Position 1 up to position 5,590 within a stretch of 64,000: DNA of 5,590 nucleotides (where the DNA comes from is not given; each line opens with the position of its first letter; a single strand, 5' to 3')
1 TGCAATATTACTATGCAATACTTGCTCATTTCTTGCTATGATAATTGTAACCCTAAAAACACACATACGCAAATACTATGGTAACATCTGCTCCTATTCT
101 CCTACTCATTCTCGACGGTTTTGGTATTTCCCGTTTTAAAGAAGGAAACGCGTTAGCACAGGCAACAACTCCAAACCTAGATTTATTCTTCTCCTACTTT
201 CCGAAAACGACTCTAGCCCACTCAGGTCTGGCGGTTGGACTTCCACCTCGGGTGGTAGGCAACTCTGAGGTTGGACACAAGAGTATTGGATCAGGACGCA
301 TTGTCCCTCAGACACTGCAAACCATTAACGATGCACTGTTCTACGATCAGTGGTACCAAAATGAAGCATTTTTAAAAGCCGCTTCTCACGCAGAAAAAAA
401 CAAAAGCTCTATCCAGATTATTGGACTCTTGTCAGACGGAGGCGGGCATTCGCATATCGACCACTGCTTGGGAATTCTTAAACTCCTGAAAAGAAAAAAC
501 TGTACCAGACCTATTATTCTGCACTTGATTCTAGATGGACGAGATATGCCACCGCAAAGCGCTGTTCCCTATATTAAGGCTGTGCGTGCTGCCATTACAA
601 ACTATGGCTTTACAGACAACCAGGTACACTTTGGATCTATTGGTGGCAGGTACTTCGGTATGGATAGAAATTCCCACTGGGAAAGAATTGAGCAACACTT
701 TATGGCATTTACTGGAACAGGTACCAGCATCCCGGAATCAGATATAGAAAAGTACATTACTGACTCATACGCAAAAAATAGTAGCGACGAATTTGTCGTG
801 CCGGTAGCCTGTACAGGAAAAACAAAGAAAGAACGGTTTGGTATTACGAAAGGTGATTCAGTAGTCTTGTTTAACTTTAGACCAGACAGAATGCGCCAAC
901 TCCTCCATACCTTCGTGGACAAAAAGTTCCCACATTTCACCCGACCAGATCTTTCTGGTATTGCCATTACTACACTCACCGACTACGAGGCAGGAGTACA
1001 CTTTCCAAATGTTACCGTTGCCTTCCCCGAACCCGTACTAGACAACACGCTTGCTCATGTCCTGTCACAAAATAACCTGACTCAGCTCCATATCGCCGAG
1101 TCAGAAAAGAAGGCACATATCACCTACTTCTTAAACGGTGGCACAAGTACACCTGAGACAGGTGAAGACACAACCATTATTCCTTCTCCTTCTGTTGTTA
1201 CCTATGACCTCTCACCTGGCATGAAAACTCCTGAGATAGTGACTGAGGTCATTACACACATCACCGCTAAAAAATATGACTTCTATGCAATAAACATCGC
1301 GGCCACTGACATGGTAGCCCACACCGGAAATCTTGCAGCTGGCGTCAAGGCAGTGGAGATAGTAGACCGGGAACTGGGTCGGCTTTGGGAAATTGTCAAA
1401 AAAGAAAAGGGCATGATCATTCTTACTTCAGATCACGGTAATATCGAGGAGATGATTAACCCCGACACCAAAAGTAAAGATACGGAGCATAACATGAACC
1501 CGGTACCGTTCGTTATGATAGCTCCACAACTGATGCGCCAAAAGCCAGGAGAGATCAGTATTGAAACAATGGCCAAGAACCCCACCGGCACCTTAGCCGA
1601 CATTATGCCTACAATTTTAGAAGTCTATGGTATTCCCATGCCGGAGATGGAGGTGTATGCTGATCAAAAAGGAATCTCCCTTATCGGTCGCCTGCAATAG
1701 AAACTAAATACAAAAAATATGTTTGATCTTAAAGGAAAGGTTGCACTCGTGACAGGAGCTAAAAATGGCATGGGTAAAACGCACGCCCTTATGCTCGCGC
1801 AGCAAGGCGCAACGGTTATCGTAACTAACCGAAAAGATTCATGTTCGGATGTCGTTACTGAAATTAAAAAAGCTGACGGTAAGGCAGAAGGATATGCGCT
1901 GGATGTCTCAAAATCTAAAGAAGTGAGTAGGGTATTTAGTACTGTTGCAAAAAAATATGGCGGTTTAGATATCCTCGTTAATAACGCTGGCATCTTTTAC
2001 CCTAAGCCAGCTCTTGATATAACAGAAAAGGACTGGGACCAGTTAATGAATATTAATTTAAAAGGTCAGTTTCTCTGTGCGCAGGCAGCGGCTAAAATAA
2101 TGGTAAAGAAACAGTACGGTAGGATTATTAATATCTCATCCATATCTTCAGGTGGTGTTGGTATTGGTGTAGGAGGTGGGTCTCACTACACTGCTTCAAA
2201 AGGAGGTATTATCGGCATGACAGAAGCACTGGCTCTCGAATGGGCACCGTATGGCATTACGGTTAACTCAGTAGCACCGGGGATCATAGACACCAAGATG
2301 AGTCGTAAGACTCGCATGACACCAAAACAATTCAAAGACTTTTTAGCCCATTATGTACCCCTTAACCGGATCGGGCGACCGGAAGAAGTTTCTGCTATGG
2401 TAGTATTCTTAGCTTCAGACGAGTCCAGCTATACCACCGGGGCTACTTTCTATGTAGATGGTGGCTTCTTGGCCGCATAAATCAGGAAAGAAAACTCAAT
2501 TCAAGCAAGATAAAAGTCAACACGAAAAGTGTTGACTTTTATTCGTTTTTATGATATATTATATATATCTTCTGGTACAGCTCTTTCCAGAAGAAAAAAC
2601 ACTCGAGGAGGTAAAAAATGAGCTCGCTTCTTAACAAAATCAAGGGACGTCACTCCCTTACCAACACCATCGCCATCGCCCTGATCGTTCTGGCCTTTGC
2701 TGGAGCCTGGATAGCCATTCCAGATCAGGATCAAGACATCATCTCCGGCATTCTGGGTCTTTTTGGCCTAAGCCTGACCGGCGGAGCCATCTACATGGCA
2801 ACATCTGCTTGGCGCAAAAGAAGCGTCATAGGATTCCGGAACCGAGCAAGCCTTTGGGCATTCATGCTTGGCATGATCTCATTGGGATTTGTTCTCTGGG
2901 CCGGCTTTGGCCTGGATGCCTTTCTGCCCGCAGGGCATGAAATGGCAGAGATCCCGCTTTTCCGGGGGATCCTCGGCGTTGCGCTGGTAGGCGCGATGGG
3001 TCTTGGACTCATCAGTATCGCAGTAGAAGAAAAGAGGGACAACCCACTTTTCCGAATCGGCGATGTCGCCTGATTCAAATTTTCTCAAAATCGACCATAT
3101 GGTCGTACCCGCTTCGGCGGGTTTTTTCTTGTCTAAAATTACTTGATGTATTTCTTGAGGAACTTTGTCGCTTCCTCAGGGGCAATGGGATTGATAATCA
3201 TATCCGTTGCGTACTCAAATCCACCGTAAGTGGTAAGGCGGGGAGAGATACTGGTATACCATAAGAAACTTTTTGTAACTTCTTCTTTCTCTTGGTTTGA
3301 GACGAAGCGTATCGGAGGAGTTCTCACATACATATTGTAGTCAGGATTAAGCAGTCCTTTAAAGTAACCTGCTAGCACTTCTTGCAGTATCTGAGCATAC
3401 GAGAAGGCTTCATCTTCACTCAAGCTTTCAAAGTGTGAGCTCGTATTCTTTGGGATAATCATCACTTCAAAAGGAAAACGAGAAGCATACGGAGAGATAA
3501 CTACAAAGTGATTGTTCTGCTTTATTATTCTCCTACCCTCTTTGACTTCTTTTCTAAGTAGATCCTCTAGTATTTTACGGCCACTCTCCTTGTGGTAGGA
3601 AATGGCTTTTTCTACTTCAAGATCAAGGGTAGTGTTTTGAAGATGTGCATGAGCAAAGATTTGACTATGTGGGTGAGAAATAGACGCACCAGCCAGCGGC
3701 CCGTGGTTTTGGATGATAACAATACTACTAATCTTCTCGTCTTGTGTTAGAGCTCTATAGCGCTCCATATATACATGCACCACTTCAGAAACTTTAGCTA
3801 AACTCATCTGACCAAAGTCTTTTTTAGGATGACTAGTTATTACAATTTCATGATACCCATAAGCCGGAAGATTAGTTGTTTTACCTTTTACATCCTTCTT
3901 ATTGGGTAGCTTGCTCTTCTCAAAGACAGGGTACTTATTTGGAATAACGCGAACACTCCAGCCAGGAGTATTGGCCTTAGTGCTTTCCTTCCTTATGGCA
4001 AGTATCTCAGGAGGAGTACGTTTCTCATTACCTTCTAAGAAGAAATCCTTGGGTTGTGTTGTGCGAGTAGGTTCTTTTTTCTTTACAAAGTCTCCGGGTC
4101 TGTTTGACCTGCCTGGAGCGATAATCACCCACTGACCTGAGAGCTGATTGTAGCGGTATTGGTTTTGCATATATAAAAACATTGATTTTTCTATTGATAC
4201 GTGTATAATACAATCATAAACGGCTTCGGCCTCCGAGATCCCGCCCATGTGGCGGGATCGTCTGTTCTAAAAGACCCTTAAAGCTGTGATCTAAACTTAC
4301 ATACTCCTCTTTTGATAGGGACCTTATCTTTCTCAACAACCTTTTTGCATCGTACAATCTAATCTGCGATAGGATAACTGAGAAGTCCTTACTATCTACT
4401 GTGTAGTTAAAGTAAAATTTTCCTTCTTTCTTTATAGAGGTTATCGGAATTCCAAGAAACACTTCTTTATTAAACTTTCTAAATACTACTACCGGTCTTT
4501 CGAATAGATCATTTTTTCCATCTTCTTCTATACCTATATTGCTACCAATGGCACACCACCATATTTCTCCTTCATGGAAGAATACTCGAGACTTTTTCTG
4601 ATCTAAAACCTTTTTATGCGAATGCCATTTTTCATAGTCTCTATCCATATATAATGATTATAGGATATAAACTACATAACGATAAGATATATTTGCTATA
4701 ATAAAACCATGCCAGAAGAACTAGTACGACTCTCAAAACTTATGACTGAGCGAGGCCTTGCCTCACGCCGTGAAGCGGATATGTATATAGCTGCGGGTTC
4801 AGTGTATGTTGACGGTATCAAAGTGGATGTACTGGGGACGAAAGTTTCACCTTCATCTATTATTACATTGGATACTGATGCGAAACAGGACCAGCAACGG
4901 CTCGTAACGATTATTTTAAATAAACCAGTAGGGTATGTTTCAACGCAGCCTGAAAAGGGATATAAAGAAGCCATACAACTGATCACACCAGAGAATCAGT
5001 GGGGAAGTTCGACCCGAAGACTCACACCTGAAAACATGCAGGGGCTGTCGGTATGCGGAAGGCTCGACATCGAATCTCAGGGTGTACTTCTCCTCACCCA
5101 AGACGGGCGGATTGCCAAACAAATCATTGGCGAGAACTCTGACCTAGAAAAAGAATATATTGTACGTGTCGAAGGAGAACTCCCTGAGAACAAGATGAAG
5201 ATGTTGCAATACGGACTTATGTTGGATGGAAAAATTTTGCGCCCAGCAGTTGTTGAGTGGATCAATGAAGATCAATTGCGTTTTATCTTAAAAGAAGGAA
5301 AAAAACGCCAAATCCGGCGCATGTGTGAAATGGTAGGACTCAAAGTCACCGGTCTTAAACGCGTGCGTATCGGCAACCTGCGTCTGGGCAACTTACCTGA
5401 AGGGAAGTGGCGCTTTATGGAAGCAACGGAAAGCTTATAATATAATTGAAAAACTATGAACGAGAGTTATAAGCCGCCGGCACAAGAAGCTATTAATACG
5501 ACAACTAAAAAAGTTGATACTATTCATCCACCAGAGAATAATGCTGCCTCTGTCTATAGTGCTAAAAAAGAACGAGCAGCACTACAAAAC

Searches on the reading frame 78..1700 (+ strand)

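Call 8: search_protein_families(library=pfam, proteins=[window:78-1700:+], max_evalue=0.001)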
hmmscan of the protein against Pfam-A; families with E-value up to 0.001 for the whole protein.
window:78-1700:+ (540 aa): 4 families
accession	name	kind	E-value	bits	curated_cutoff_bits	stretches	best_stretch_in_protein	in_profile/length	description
PF01676.23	Metalloenzyme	-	5.1e-66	223.2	24.3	1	6-519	2-250/252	Metalloenzyme superfamily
PF06415.18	iPGM_N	-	4.4e-59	200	27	1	83-304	1-216/217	BPG-independent PGAM N-terminus (iPGM_N)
PF00884.28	Sulfatase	-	5.2e-08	33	25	1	417-519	201-301/301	Sulfatase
PF01663.27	Phosphodiest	-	5.6e-06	26.6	23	1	388-456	145-222/342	Type I phosphodiesterase / nucleotide pyrophosphatase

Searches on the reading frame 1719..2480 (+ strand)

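Call 8: search_protein_families(library=pfam, proteins=[window:1719-2480:+], max_evalue=0.001)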
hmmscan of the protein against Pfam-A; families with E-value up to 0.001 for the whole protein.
window:1719-2480:+ (253 aa): 4 families
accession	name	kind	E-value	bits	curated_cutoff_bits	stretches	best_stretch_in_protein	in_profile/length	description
PF13561.12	adh_short_C2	-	1.3e-68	231.5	27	1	13-250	1-235/236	Enoyl-(Acyl carrier protein) reductase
PF00106.31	adh_short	-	1.9e-59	200.9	26.6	1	7-200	1-192/195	short chain dehydrogenase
PF08659.16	KR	-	1.7e-12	48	22.6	1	9-189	3-177/180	KR domain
PF02882.25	THF_DHG_CYH_C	-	0.00018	21.3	27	1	3-53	33-81/160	Tetrahydrofolate dehydrogenase/cyclohydrolase, NAD(P)-binding domain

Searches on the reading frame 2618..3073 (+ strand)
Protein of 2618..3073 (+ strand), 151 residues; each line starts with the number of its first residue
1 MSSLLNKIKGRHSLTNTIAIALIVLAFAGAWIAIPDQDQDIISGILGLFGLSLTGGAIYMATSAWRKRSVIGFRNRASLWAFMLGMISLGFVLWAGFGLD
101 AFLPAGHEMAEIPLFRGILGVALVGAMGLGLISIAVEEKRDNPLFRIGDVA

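Call 8: search_protein_families(library=pfam, proteins=[window:2618-3073:+], max_evalue=0.001)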
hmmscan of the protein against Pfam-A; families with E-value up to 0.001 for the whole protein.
window:2618-3073:+ (151 aa): 1 family
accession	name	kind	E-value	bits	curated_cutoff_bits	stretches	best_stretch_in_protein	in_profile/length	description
PF06570.16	DUF1129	-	0.00011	22.4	29.1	1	13-126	82-194/207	Protein of unknown function (DUF1129)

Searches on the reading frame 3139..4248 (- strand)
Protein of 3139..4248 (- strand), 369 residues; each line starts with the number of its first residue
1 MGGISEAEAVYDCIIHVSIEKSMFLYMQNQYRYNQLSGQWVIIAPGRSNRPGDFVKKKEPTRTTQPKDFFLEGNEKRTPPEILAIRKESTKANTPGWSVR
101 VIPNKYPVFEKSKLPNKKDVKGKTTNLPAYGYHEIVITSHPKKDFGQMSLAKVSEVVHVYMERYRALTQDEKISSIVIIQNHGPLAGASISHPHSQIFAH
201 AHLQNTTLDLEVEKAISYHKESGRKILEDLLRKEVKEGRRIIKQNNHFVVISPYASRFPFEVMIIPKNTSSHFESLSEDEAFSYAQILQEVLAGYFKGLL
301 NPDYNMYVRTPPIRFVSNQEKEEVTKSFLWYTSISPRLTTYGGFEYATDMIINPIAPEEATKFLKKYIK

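Call 8: search_protein_families(library=pfam, proteins=[window:3139-4248:-], max_evalue=0.001)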
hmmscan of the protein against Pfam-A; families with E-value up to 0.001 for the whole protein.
window:3139-4248:- (369 aa): 5 families
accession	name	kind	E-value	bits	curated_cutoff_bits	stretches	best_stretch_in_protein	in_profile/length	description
PF01087.27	GalP_UDP_transf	-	4.3e-18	66.8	22.1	1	28-203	11-183/184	Galactose-1-phosphate uridyl transferase, N-terminal domain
PF02744.22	GalP_UDP_tr_C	-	2.2e-11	44.2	29.2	1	213-294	3-84/165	Galactose-1-phosphate uridyl transferase, C-terminal domain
PF16285.10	DUF4931_N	-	1.5e-08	35.2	24.1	1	136-198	57-119/124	Domain of unknown function (DUF4931) N-terminal domain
PF16268.10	DUF4921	-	4.1e-07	29.7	28.5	1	145-360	192-389/425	Domain of unknown function (DUF4921)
PF01230.28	HIT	-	0.00032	21.7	21.5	0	240-297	7-64/98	HIT domain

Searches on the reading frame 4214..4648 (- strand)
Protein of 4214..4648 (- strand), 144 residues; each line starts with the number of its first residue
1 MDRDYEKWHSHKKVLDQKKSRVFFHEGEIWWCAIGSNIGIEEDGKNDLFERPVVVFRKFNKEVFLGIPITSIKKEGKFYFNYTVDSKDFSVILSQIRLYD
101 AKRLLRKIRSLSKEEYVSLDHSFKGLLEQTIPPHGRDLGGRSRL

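Call 8: search_protein_families(library=pfam, proteins=[window:4214-4648:-], max_evalue=0.001)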
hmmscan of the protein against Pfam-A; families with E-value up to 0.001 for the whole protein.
window:4214-4648:- (144 aa): 1 family
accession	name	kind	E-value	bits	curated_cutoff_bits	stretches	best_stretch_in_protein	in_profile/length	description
PF02452.23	PemK_toxin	-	6.9e-09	36.3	23.1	1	26-121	2-103/109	PemK-like, MazF-like toxin of type II toxin-antitoxin system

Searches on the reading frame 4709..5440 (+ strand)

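Call 8: search_protein_families(library=pfam, proteins=[window:4709-5440:+], max_evalue=0.001)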
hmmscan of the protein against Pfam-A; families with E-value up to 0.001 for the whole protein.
window:4709-5440:+ (243 aa): 2 families
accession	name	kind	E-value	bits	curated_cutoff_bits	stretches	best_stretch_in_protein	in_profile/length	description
PF00849.27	PseudoU_synth_2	-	5.1e-16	59.7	26.8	1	67-207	2-151/152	RNA pseudouridylate synthase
PF01479.30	S4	-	1e-08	35.2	22.8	1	6-51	1-47/48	S4 domain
